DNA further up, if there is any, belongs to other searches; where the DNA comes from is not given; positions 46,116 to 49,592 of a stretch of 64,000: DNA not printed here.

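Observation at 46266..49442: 1058-aa formate-dehydrogenase/NuoG-like fusion in which several cofactor motifs appear lost (possible pseudo-enzyme or electron-relay scaffold)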

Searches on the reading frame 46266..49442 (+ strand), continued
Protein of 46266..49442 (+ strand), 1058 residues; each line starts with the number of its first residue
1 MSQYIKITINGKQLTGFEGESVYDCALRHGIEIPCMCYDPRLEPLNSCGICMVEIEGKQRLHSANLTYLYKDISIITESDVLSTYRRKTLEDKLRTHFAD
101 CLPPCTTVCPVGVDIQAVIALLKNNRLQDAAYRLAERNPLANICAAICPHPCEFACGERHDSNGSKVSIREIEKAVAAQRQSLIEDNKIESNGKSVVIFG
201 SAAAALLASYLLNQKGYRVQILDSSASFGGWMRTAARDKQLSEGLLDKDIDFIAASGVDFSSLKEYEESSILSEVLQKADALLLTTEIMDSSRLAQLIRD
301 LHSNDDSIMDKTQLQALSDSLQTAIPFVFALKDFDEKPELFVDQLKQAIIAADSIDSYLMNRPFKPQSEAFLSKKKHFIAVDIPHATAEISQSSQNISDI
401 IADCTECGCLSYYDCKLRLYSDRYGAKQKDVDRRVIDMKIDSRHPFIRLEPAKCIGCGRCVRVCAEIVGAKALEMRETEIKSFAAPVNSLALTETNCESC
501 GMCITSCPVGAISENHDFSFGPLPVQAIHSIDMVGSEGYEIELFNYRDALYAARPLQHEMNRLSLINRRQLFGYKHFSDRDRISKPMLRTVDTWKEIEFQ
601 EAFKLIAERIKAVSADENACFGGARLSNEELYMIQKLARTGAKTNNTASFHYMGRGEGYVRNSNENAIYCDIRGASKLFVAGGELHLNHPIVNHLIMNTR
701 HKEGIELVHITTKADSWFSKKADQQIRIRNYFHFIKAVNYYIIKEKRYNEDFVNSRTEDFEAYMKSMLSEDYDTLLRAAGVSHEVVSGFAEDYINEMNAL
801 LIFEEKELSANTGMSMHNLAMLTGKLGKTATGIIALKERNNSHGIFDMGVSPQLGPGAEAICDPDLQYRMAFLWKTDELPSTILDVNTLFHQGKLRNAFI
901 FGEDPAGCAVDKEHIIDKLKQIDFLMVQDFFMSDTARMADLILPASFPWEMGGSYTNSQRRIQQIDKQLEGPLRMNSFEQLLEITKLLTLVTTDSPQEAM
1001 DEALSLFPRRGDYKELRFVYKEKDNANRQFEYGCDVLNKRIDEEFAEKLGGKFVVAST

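Call 6: search_solved_structures(query=window:46266-49442:+, max_evalue=0.01, show_alignments=3)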
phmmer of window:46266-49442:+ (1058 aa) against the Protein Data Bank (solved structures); distinct sequences matched with E-value up to 0.01: 120 (the best 60 are shown).
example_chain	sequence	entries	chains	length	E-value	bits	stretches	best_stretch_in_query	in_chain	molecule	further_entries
9bov_A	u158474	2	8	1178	3.9e-98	332.8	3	4-289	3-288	Molybdopterin oxidoreductase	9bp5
8oh5_C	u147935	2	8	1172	2e-93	317.2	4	5-260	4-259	Formate dehydrogenase-O, major subunit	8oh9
9wxb_B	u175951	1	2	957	4.1e-61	210.3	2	440-970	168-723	Formate dehydrogenase alpha subunit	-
8rqz_C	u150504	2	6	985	3e-60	207.4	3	569-1009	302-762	Probable oxidoreductase YjgC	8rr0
9gzq_A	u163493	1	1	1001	3.1e-60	207.4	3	569-1009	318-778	Probable oxidoreductase YjgC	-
6tg9_A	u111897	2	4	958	7e-59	202.9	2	440-968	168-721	Formate dehydrogenase subunit alpha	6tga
9t1s_L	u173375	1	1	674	4.8e-50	173.6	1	574-973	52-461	formate dehydrogenase (coenzyme F420)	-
7vw6_A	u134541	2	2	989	1.8e-49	171.8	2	441-965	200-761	Formate dehydrogenase | Tungsten-containing formate dehydrogenase alpha subunit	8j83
7e5z_A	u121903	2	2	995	1.8e-49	171.7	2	441-965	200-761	Formate dehydrogenase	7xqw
9n5u_A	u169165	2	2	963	1.1e-46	162.6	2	2-291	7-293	NfnA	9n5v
7qv7_S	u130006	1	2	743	1.9e-40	141.9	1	558-1010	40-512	Hydrogen dependent carbon dioxide reductase subunit FdhF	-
7bkb_D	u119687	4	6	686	1.2e-39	139.2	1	572-973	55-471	Formate dehydrogenase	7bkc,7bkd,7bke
1aa6_A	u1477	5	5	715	1.3e-38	135.8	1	571-1008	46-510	FORMATE DEHYDROGENASE H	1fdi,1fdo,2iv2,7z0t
7t2r_A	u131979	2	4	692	1.3e-28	102.6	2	413-650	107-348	NiFe hydrogenase subunit A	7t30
9iho_G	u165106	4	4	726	2.5e-21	78.6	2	410-719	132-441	NUAM (75 kDa) subunit of mitochondrial NADH:ubiquinone oxidoreductase (Complex I)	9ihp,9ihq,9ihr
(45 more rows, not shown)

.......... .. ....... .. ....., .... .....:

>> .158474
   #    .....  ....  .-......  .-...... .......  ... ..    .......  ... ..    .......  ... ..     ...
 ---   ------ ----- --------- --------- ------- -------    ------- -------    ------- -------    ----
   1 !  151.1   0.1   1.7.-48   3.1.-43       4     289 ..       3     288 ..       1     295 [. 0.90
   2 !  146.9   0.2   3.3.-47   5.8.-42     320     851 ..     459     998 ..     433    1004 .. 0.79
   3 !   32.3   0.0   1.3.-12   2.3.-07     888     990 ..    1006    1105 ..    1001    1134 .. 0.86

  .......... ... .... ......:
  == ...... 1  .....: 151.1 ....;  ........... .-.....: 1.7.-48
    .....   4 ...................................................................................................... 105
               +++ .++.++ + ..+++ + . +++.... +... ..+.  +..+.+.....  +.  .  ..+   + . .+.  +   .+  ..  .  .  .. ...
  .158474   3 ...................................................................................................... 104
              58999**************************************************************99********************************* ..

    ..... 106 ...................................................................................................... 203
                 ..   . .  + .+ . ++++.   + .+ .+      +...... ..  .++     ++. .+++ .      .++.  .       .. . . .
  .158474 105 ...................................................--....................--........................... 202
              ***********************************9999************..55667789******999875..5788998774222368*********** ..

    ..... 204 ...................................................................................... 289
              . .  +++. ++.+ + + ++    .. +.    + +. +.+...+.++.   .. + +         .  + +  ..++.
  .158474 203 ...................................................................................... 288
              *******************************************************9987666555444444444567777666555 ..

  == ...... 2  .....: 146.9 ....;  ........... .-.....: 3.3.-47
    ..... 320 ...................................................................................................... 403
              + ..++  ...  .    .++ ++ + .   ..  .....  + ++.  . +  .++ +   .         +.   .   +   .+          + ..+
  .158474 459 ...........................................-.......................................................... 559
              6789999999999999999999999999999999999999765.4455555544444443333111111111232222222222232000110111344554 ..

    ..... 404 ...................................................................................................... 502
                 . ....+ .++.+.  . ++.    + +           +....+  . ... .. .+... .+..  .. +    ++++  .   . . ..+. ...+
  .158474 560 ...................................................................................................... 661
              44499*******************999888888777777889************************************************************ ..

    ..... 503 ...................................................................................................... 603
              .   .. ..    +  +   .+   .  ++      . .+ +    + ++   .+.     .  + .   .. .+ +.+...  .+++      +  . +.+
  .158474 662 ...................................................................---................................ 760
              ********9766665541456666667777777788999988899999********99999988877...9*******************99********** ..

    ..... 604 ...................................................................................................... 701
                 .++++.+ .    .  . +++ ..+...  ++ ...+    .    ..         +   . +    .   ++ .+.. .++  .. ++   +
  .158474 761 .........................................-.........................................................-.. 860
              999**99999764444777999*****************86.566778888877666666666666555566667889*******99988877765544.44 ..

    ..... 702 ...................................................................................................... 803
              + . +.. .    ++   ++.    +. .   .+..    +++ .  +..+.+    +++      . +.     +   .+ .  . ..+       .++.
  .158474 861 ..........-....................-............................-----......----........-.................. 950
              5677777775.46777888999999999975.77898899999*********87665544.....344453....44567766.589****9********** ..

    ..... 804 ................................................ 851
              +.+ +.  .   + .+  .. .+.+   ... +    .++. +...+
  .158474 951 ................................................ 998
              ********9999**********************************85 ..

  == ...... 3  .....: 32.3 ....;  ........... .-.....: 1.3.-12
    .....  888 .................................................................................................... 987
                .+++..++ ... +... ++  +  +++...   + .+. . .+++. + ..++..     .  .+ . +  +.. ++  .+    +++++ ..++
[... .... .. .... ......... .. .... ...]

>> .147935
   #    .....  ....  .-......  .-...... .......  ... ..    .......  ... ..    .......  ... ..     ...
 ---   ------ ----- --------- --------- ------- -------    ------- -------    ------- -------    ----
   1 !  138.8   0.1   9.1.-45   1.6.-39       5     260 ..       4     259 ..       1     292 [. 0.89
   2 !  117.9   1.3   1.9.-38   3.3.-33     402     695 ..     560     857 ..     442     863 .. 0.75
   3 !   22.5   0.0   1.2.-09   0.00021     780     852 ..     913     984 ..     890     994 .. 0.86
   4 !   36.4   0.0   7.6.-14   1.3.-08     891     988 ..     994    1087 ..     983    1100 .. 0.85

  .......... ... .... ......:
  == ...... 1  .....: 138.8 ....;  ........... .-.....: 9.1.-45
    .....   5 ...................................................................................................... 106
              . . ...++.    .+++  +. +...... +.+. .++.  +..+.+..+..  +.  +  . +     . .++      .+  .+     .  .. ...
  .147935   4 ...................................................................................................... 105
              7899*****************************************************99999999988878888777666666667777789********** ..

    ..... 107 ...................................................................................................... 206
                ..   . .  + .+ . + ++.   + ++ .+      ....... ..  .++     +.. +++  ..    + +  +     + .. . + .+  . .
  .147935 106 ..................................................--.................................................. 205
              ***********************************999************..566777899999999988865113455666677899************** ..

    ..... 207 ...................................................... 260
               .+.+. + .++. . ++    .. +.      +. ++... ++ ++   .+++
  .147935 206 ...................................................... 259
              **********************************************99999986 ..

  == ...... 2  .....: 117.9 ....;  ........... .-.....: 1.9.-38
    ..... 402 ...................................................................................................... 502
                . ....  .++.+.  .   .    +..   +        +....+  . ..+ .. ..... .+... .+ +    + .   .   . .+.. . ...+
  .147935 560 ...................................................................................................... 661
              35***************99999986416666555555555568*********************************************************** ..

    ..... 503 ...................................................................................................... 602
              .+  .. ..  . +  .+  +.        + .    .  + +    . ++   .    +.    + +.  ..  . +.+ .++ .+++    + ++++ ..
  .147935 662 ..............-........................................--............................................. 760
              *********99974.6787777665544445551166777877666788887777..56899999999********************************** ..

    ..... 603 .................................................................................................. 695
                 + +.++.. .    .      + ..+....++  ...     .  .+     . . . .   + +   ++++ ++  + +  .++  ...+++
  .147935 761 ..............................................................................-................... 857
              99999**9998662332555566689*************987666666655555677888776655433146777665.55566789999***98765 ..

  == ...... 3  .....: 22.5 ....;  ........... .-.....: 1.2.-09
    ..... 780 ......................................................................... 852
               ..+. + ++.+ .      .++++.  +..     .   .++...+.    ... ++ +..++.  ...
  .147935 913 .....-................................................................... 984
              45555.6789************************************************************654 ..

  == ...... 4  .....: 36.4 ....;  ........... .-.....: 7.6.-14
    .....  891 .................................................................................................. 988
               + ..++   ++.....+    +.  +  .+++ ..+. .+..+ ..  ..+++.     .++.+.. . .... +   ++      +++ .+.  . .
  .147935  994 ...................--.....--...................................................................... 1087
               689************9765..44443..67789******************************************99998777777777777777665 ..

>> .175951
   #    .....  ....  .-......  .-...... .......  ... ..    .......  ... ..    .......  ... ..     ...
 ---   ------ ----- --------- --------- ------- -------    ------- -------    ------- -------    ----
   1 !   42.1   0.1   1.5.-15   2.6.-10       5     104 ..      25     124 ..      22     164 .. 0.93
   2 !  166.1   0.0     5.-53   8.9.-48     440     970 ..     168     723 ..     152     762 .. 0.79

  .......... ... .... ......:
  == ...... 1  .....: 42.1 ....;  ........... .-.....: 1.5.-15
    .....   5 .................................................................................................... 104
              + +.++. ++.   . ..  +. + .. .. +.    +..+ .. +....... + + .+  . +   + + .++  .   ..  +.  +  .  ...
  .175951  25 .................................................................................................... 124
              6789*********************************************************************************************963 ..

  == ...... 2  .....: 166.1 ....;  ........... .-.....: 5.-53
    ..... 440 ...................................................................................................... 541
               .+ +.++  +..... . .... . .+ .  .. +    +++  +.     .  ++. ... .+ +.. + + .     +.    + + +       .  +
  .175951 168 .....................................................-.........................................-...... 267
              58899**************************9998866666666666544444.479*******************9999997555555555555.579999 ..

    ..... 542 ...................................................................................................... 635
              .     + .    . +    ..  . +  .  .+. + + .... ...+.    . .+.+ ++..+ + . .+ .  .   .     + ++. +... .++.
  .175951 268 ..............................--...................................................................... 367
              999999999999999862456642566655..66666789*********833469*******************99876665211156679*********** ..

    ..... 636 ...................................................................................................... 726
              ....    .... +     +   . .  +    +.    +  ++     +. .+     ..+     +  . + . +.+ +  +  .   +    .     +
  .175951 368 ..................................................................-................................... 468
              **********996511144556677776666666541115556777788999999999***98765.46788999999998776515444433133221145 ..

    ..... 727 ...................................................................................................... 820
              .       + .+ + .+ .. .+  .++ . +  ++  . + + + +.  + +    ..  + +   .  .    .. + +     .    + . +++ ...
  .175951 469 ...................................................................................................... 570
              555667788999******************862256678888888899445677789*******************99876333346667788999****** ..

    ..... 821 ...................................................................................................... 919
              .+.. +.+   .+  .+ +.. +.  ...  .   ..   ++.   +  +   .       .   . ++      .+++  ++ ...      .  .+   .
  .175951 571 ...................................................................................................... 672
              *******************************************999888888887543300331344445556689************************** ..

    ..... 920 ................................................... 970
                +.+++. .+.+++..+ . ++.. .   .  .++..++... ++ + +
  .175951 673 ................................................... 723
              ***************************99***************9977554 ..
